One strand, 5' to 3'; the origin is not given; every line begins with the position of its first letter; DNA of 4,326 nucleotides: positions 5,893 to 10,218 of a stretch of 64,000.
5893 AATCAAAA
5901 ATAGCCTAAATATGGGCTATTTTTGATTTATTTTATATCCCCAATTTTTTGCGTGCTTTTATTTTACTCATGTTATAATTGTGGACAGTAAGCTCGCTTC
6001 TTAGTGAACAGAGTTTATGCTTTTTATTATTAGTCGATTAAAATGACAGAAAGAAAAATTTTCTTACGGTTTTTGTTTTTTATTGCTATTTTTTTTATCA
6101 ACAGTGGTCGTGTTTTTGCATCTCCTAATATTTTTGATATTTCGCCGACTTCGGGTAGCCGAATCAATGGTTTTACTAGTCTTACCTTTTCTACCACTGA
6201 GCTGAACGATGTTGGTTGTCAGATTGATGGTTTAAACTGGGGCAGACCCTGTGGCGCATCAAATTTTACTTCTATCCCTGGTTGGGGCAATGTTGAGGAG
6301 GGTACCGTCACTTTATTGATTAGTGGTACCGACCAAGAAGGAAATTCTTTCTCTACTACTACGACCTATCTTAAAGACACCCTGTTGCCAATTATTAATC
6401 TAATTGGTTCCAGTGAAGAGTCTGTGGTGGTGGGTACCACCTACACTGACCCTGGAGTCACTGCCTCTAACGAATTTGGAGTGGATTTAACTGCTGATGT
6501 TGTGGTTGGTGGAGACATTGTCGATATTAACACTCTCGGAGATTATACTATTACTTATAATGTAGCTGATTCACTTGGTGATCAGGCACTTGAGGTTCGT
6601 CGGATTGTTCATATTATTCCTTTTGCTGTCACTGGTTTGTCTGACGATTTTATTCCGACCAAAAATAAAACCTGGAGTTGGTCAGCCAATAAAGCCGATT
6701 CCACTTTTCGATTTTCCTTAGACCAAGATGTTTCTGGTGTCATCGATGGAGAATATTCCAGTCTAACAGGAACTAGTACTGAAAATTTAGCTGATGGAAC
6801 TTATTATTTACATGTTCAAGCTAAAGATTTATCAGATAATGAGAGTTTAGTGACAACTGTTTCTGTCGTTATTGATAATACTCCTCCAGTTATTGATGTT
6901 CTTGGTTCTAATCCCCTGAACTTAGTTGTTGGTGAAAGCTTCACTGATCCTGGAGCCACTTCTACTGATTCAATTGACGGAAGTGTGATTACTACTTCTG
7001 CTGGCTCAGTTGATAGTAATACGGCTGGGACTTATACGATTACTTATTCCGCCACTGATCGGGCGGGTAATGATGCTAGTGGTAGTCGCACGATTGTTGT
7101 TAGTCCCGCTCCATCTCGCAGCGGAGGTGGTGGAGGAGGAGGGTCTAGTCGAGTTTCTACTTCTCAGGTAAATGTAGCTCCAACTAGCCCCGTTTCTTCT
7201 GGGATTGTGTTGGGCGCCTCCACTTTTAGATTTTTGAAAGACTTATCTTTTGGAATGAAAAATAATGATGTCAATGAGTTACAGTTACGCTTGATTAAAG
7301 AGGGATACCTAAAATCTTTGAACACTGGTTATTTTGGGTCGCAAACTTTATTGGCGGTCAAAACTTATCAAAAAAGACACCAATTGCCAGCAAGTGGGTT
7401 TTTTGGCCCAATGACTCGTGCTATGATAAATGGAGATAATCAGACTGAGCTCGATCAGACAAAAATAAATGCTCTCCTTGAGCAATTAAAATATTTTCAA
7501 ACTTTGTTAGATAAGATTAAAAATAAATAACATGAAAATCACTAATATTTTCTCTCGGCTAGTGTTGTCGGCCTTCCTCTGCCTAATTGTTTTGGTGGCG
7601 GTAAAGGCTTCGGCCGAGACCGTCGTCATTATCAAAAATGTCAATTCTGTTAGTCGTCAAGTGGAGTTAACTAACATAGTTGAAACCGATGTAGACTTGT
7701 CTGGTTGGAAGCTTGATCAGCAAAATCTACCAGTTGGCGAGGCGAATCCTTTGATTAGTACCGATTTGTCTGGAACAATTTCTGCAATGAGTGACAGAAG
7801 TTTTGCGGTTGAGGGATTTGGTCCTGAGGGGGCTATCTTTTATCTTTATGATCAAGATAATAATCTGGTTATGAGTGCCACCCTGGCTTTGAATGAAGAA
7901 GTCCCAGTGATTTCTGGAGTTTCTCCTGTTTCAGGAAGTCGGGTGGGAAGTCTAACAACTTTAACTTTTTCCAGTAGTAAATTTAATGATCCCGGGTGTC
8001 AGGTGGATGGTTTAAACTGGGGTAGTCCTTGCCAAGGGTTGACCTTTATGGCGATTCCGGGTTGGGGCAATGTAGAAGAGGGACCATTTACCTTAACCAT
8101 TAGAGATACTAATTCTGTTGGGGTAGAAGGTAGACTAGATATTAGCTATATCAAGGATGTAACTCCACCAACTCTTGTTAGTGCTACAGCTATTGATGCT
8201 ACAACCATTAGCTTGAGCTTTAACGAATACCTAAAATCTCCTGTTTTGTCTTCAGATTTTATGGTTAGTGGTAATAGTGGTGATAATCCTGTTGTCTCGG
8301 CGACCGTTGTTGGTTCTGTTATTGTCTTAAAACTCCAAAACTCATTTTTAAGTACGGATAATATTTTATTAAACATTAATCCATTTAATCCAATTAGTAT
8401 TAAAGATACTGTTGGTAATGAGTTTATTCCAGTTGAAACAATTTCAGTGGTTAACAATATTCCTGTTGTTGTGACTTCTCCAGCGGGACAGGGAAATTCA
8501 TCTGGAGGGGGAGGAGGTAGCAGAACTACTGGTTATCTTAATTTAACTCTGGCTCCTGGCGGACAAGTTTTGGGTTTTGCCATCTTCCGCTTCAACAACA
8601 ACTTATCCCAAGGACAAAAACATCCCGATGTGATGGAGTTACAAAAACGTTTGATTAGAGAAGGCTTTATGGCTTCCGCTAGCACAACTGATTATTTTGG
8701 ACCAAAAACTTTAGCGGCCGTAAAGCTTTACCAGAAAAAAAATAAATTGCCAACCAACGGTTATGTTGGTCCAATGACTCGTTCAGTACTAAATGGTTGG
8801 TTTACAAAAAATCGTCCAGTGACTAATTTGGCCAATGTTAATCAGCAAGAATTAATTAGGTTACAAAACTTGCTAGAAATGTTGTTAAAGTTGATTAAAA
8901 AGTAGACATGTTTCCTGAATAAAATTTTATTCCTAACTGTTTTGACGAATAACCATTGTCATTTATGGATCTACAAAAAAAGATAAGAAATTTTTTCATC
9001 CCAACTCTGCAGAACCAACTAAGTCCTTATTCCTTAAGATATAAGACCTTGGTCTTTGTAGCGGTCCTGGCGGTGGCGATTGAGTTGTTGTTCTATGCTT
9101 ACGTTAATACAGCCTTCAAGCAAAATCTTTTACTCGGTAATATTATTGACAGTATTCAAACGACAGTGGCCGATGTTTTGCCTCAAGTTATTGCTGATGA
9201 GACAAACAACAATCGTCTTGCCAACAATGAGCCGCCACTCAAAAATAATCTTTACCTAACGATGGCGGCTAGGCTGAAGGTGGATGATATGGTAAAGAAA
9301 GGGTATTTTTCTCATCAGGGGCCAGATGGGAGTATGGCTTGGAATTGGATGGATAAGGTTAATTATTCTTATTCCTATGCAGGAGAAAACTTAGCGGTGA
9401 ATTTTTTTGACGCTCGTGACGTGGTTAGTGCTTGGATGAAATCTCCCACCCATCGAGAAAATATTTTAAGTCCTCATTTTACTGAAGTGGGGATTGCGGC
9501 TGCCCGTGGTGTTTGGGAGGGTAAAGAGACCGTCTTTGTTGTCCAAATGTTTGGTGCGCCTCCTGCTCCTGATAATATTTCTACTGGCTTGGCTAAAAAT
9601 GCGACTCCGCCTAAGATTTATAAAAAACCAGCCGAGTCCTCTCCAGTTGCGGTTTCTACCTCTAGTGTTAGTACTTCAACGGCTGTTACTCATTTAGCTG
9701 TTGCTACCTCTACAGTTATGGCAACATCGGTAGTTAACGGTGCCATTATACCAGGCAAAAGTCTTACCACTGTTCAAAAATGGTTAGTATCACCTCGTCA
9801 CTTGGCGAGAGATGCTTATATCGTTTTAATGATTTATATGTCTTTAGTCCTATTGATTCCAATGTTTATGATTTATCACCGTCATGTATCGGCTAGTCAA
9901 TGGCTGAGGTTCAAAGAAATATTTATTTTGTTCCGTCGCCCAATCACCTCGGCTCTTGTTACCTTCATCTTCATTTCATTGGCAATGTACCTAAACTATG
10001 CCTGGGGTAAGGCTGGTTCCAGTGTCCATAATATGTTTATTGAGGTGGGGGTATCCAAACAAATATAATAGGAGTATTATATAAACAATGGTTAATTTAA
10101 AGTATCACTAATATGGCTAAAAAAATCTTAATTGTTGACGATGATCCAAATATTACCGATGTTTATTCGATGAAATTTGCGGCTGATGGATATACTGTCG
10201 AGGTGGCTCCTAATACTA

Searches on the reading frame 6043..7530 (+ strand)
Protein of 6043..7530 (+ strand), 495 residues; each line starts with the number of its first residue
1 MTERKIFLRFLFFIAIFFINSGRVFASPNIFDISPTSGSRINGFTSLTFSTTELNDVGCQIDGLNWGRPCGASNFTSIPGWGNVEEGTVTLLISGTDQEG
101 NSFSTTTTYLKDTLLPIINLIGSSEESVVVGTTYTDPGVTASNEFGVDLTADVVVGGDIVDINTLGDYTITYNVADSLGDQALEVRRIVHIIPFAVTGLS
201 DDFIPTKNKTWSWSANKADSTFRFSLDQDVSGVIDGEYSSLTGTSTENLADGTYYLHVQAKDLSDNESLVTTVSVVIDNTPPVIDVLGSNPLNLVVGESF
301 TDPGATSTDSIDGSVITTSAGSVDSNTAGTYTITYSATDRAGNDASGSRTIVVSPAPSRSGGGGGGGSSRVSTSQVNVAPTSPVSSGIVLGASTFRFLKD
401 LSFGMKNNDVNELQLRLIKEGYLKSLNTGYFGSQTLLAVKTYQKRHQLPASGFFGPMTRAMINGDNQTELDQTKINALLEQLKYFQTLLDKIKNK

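Call 41: search_protein_families(library=pfam, proteins=[window:6043-7530:+], max_evalue=0.0001)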
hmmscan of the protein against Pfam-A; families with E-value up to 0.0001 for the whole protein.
window:6043-7530:+ (495 aa): 5 families
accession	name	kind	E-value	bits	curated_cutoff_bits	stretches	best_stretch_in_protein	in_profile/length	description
PF16403.11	Bact_surface_Ig-like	-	2.5e-32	111.2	27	2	284-353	1-71/71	Bacterial surface protein, Ig-like domain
PF01471.23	PG_binding_1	-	4.3e-13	49.7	23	1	407-461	2-56/57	Putative peptidoglycan binding domain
PF18981.6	InlK_D3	-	2.7e-08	34.2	25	0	311-347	31-68/75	Internalin K domain (D3/D4)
PF19077.6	Big_13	-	2.2e-06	28.5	27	0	229-279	51-102/102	Bacterial Ig-like domain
PF07495.19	Y_Y_Y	-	4.8e-05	23.6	26.6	0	245-277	31-64/65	Y_Y_Y domain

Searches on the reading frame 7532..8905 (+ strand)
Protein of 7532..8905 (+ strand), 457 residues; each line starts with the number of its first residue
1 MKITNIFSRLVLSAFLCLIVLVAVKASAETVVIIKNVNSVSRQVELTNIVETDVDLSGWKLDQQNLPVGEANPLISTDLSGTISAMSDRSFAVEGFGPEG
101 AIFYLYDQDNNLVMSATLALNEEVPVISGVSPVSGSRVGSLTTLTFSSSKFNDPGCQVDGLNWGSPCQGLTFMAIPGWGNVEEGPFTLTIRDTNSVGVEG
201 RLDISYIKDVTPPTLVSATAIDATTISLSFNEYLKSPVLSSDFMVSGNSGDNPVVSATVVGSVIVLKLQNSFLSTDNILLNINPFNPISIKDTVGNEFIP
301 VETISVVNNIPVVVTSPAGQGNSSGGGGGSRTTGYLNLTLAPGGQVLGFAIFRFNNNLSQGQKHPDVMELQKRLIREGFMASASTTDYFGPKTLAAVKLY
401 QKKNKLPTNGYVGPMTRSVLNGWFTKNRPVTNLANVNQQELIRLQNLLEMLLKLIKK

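Call 41: search_protein_families(library=pfam, proteins=[window:7532-8905:+], max_evalue=0.0001)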
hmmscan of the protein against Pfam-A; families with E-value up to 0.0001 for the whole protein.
window:7532-8905:+ (457 aa): 2 families
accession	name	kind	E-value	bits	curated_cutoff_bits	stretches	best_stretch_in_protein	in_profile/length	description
PF01471.23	PG_binding_1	-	2.9e-14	53.4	23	1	364-420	2-57/57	Putative peptidoglycan binding domain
PF00932.25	LTD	-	8.7e-05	23.3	34.3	0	26-67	2-53/109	Lamin Tail Domain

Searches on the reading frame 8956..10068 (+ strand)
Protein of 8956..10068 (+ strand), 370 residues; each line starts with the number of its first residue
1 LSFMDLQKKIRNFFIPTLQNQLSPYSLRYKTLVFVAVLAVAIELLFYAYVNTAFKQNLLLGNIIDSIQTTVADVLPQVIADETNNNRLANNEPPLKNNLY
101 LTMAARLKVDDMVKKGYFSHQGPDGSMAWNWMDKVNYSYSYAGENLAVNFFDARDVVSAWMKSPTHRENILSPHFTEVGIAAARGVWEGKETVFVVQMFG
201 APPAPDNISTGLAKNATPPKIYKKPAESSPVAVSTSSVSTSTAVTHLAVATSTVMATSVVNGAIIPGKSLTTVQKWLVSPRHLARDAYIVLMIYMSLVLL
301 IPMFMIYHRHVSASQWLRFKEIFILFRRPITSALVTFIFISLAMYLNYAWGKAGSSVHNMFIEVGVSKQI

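Call 41: search_protein_families(library=pfam, proteins=[window:8956-10068:+], max_evalue=0.0001)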
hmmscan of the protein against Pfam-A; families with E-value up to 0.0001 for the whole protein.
window:8956-10068:+ (370 aa): 1 family
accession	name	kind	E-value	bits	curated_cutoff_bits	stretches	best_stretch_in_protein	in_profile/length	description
PF00188.32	CAP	-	8.6e-17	62.5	21.1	1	81-198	2-116/117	Cysteine-rich secretory protein family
